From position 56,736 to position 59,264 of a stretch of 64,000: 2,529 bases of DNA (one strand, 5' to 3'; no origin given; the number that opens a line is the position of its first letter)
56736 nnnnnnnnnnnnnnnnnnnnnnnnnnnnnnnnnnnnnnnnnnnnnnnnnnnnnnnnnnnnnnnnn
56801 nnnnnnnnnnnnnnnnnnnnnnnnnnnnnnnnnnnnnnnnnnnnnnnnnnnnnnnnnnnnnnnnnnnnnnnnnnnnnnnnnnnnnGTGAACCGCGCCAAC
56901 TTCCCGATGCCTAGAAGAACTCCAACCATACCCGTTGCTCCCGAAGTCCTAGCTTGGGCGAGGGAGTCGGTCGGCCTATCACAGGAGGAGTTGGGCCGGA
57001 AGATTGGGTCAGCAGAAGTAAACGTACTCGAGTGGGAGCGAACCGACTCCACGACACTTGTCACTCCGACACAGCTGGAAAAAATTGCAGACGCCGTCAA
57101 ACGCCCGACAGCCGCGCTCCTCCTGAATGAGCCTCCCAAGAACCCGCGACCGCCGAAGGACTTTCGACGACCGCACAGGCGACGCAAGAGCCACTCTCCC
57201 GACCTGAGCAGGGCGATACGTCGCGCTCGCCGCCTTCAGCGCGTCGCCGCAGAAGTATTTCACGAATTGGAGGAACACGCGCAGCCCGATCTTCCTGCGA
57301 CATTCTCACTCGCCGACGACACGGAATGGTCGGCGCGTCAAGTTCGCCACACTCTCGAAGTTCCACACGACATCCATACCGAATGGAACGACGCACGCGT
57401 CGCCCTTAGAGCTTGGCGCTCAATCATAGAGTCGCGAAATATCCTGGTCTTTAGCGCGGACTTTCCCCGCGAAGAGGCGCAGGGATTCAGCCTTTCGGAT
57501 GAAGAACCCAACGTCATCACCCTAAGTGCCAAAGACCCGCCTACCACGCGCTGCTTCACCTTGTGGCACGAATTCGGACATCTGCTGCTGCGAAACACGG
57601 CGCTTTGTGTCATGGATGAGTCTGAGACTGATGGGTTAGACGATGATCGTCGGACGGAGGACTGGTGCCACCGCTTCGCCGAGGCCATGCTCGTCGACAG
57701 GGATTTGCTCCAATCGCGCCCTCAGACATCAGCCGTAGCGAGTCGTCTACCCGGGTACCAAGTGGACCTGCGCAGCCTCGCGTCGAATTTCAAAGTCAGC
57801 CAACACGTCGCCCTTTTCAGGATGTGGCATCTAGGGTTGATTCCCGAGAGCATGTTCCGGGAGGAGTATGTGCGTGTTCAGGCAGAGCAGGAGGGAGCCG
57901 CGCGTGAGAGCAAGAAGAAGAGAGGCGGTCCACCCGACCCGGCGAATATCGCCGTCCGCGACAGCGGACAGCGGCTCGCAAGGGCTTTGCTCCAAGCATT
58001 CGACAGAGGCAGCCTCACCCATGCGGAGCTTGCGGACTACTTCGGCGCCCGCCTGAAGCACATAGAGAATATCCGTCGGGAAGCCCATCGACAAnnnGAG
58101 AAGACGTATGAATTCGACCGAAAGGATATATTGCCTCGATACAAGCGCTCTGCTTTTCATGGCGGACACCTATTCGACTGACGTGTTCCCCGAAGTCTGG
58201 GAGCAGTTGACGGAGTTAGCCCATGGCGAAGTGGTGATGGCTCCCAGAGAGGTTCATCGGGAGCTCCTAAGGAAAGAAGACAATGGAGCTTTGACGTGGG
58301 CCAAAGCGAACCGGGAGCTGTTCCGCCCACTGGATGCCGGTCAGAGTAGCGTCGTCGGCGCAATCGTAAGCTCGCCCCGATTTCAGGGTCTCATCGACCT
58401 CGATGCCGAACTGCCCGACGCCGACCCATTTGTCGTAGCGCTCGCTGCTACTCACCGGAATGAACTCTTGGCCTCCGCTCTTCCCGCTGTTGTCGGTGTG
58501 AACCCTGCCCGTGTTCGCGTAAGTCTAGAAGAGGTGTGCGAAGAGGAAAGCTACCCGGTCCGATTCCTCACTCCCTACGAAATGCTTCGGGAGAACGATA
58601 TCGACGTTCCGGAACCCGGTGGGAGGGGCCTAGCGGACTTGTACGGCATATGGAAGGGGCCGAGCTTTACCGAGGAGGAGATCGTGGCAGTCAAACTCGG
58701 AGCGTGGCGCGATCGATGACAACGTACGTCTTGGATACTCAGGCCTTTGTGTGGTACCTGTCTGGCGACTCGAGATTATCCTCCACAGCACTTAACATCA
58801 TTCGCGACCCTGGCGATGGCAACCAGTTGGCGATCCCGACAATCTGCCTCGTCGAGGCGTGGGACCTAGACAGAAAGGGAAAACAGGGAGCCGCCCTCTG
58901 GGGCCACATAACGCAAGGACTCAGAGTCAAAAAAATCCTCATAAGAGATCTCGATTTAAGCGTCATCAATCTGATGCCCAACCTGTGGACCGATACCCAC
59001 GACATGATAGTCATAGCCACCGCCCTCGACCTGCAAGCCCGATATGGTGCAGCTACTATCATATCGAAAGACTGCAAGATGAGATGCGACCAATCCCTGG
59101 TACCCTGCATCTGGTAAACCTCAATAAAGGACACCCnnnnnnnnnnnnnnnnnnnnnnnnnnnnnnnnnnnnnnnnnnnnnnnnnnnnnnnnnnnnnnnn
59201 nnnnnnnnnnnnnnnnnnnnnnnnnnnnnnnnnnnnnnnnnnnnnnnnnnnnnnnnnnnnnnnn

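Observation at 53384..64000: Eight-gene translationally coupled operon: DUF499 ATPase and DUF1156 methyltransferase interleaved with ImmA/IrrE-DUF4411, PIN and ABC-ATPase modules, with no helicase in view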

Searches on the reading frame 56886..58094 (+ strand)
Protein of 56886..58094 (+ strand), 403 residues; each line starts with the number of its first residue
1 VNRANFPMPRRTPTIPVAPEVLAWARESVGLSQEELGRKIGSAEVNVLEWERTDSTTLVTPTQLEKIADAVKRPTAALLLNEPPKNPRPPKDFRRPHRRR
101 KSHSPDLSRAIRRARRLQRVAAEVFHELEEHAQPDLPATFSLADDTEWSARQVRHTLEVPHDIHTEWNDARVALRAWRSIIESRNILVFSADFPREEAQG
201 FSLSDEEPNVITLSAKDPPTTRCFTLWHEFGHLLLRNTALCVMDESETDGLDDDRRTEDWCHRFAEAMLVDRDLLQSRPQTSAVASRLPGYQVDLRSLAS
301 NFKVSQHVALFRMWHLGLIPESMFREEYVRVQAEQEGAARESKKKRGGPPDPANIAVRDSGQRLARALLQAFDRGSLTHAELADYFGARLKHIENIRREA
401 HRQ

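Call 4: search_protein_families(library=pfam, proteins=[window:56886-58094:+], max_evalue=0.01)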
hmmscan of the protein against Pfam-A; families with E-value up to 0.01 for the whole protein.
window:56886-58094:+ (403 aa): 4 families
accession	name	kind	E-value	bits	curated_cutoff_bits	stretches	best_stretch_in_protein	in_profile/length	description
PF06114.19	Peptidase_M78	-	2.8e-14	53.4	22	1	182-312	2-121/123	IrrE N-terminal-like domain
PF01381.28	HTH_3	-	5.4e-05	23.6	23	1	22-74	1-51/55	Helix-turn-helix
PF13545.12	HTH_Crp_2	-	0.0025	18.2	27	0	362-394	1-40/70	Crp-like helix-turn-helix domain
PF13560.12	HTH_31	-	0.0047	17.7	27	1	22-74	6-57/64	Helix-turn-helix domain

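Call 5: search_protein_families(library=padloc, proteins=[window:56886-58094:+], max_evalue=0.01)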
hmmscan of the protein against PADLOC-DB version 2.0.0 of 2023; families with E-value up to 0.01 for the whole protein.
window:56886-58094:+ (403 aa): 14 families
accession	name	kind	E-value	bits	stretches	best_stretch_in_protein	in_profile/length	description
PDLC03949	RmrA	-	4.8e-17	59.9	1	18-338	3-285/363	-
PDLC03952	RmrA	-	1.3e-15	55.2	1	17-334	22-320/395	-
PDLC03947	RmrA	-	2e-12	44.7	1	17-337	11-309/383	-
PDLC03951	RmrA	-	9.5e-12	42.6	1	19-396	10-355/400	-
PDLC03943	RmrA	-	8.6e-11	39.5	1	161-337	131-293/370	-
PDLC03948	RmrA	-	2.5e-10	37.8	1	16-323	7-296/397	-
PDLC03953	RmrA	-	6.7e-09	33.4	1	18-329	6-296/373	-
PDLC04141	capP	-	1.1e-08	32.9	1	185-317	32-154/242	capP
PDLC03954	RmrA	-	9.3e-07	26.1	1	19-321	12-295/380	-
PDLC03945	RmrA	-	3.3e-06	24.5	1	182-330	167-307/394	-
PDLC03946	RmrA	-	1.9e-05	21.6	1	22-326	7-277/357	-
PDLC03944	RmrA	-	2.8e-05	21.4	1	203-326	179-293/384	-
PDLC03950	RmrA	-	5.4e-05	20.4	1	159-326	133-288/369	-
PDLC04776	PDC-M69B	-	0.0003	18.5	1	190-326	49-184/272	-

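Call 72: search_protein_families(library=ncbifam, proteins=[window:56886-58094:+], max_evalue=0.001)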
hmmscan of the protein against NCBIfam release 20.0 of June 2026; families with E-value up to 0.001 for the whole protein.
window:56886-58094:+ (403 aa): 2 families
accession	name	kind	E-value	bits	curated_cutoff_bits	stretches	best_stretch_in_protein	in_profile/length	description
NF052239.1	antitox_spr1629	equivalog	3.2e-06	26.5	335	1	181-331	166-308/377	spr1629 family repressor/antitoxin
NF007257.0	PRK09706.1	subfamily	6.2e-05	22.8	101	1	25-95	13-81/135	transcriptional repressor DicA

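Call 77: search_protein_families(library=phrogs, proteins=[window:56886-58094:+], max_evalue=0.001)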
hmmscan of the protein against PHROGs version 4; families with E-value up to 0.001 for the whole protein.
window:56886-58094:+ (403 aa): 5 families
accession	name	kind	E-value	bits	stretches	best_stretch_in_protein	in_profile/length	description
phrog_2439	-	transcription regulation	3.8e-41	142.2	1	17-350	7-312/367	transcriptional regulator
phrog_87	-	other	1.3e-05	26.1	1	180-277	46-135/227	metallo-protease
phrog_8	-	transcription regulation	0.00012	22.6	1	26-97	166-234/346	transcriptional regulator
phrog_14076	-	transcription regulation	0.00017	23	0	13-60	9-54/86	transcriptional regulator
phrog_1914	-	unknown function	0.00045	21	1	199-292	69-153/222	-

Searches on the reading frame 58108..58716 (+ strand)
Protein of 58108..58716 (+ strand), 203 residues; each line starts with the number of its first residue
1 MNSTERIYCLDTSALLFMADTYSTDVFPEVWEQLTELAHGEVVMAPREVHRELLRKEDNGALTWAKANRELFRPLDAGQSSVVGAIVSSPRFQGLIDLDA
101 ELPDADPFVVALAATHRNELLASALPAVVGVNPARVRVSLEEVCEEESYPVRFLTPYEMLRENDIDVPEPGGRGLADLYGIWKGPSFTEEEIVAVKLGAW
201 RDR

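Call 4: search_protein_families(library=pfam, proteins=[window:58108-58716:+], max_evalue=0.01)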
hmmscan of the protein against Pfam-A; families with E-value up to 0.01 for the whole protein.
window:58108-58716:+ (203 aa): 1 family
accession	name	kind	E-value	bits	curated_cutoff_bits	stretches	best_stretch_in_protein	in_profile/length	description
PF14367.12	DUF4411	-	2.8e-18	66.6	23.5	1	8-165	1-157/159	Domain of unknown function (DUF4411)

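Call 5: search_protein_families(library=padloc, proteins=[window:58108-58716:+], max_evalue=0.01)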
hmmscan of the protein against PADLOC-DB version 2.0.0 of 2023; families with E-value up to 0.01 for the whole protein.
window:58108-58716:+ (203 aa): 0 families

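Call 47: search_dna_similar(query=window:58108-58716:+, collection=plasmids, mode=protein, max_rows=15)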
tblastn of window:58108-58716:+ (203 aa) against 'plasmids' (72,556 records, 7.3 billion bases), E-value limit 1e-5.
Records with a match: 5; places in all: 5; records where one place covers at least 80% of the query: 0.
Best place of each record, by identity: <60% 5.
By first word of the organism name: Pseudosulfitobacter 3; Bradyrhizobium 1; Rhizobium 1.
By predicted mobility (MOB-suite, as given by PLSDB): conjugative 4; non-mobilizable 1.
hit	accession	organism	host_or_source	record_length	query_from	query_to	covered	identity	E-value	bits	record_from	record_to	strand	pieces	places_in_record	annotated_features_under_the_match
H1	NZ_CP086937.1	Pseudosulfitobacter pseudonitzschiae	Skeletonema costatum,The surface ...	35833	8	150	70%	28.1%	2e-9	64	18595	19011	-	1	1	PIN domain-containing protein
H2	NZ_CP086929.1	Pseudosulfitobacter pseudonitzschiae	Skeletonema costatum,The surface ...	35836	8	150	70%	28.1%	2e-9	64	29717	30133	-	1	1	PIN domain-containing protein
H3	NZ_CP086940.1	Pseudosulfitobacter pseudonitzschiae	Skeletonema costatum,The surface ...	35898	8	150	70%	28.1%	2e-9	64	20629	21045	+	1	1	PIN domain-containing protein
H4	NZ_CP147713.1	Bradyrhizobium septentrionale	Glycine max,cell culture,Root nodule ...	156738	4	113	54%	32.4%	6e-7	56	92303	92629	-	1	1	DUF4411 family protein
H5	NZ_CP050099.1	Rhizobium leguminosarum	Trifolium pratense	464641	7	114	53%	31.5%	2e-6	55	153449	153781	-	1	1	PIN domain-containing protein | XRE family transcriptional regulator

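Call 60: find_homologous_proteins(query=window:58108-58716:+, max_evalue=0.00001)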
Query window:58108-58716:+ (203 aa): 38 proteins with E <= 0.00001 among 1176 candidates.
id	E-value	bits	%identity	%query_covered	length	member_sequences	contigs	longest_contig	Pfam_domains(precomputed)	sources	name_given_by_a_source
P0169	1.7e-118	411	91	100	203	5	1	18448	PF14367.13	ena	-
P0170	2.3e-111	388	90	97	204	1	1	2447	PF14367.13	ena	-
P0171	8.7e-91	321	74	100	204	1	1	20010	PF14367.13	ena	-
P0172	5.1e-90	318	72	100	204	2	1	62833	PF14367.13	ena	-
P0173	1.8e-89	317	72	100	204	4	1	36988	PF14367.13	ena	-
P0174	2.2e-89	316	71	100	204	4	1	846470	PF14367.13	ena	-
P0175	4.3e-86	306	69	100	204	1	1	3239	PF14367.13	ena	-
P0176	1.5e-85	304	72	97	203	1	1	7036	PF14367.13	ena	-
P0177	4.6e-83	296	71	97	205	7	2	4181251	PF14367.13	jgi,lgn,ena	jgi:hypothetical protein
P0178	1.6e-81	291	70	94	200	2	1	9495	PF14367.13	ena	-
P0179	2.6e-81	290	70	96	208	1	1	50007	PF14367.13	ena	-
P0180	2.3e-80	287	72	92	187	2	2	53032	PF14367.13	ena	-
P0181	5.2e-77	276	66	97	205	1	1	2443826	PF14367.13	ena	-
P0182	1.3e-76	275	68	95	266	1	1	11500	PF14367.13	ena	-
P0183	1.2e-74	268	65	98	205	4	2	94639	PF14367.13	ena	-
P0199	1.3e-56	209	52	100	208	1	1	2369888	PF14367.13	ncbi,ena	-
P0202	1.0e-52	197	62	76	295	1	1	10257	PF01850.28,PF14367.13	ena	-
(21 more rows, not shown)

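Call 61: find_encoding_contigs(protein=P0181, flank=8000, max_places=1)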
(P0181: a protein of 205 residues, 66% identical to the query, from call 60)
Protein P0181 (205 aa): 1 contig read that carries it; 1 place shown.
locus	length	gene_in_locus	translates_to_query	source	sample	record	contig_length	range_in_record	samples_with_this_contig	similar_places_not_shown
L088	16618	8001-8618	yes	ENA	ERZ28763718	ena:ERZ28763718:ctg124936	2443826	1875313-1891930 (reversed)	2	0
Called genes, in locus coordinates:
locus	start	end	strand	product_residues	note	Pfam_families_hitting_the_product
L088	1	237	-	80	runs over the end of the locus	PF00496:SBP_bac_5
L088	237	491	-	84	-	PF14367:DUF4411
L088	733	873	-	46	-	-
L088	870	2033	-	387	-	PF00078:RVT_1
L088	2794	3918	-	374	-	PF13784:Fic_N, PF02661:Fic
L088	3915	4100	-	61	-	-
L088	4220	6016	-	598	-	PF00860:Xan_ur_permease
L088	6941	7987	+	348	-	PF06114:Peptidase_M78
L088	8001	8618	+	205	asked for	PF14367:DUF4411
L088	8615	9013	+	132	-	PF01850:PIN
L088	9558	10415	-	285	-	PF12146:Hydrolase_4 (weak)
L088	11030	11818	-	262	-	PF01061:ABC2_membrane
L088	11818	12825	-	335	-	PF00005:ABC_tran, PF13304:AAA_21 (weak)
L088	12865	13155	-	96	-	-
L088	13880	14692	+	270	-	-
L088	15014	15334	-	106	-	-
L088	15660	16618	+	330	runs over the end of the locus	PF01497:Peripla_BP_2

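Call 62: find_encoding_contigs(protein=P0199, flank=8000, max_places=1)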
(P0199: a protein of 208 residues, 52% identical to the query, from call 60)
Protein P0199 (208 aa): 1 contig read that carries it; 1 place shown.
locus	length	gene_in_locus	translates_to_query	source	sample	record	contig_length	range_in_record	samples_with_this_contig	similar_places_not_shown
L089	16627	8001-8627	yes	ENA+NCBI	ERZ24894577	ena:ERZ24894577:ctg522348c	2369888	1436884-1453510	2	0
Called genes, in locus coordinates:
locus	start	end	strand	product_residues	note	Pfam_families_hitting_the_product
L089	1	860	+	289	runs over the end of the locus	PF00106:adh_short, PF13561:adh_short_C2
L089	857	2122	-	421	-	PF00355:Rieske, PF00848:Ring_hydroxyl_A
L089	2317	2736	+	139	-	PF22684:LFE_1968-like, PF24724:DUF7676 (faint)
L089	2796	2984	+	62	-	-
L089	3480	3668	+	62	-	-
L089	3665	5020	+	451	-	-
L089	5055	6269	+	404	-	PF04860:Phage_portal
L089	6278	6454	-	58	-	-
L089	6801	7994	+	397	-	PF06114:Peptidase_M78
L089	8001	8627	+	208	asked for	PF14367:DUF4411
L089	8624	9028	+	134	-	PF01850:PIN (weak), PF13638:PIN_4 (weak)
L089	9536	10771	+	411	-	PF07690:MFS_1, PF13347:MFS_2 (weak), PF07690:MFS_1, PF12832:MFS_1_like (weak)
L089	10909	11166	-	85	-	-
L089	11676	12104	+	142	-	PF07690:MFS_1, PF12832:MFS_1_like (faint)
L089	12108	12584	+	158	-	PF00583:Acetyltransf_1, PF13508:Acetyltransf_7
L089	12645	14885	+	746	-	PF01315:Ald_Xan_dh_C, PF02738:MoCoBD_1, PF20256:MoCoBD_2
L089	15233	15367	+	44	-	-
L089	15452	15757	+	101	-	-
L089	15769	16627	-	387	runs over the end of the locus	PF00296:Bac_luciferase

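Call 72: search_protein_families(library=ncbifam, proteins=[window:58108-58716:+], max_evalue=0.001)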
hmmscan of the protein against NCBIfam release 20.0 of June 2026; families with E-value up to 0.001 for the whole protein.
window:58108-58716:+ (203 aa): 0 families

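Call 77: search_protein_families(library=phrogs, proteins=[window:58108-58716:+], max_evalue=0.001)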
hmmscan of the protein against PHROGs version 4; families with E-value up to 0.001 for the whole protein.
window:58108-58716:+ (203 aa): 1 family
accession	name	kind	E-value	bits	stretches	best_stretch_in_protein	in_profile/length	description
phrog_11126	-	unknown function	2.6e-08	34.8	1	8-163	4-159/167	-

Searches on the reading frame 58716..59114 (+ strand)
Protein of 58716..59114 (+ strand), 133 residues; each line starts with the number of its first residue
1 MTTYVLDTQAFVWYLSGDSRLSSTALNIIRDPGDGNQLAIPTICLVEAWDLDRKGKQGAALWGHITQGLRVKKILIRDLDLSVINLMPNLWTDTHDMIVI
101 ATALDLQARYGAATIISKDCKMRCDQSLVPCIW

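Call 4: search_protein_families(library=pfam, proteins=[window:58716-59114:+], max_evalue=0.01)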
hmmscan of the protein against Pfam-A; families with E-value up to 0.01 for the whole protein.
window:58716-59114:+ (133 aa): 1 family
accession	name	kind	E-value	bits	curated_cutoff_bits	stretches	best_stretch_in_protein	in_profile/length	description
PF01850.27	PIN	-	7.3e-05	23.8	23.6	1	4-119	1-111/120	PIN domain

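Call 5: search_protein_families(library=padloc, proteins=[window:58716-59114:+], max_evalue=0.01)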
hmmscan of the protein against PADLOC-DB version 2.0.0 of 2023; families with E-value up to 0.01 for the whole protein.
window:58716-59114:+ (133 aa): 0 families

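Call 48: search_dna_similar(query=window:58716-59114:+, collection=plasmids, mode=protein, max_rows=15)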
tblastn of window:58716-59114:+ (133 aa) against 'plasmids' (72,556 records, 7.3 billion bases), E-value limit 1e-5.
No match.

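Call 72: search_protein_families(library=ncbifam, proteins=[window:58716-59114:+], max_evalue=0.001)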
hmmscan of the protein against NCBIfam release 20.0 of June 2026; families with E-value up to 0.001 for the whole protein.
window:58716-59114:+ (133 aa): 0 families

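Call 77: search_protein_families(library=phrogs, proteins=[window:58716-59114:+], max_evalue=0.001)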
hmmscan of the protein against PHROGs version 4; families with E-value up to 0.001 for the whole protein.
window:58716-59114:+ (133 aa): 0 families
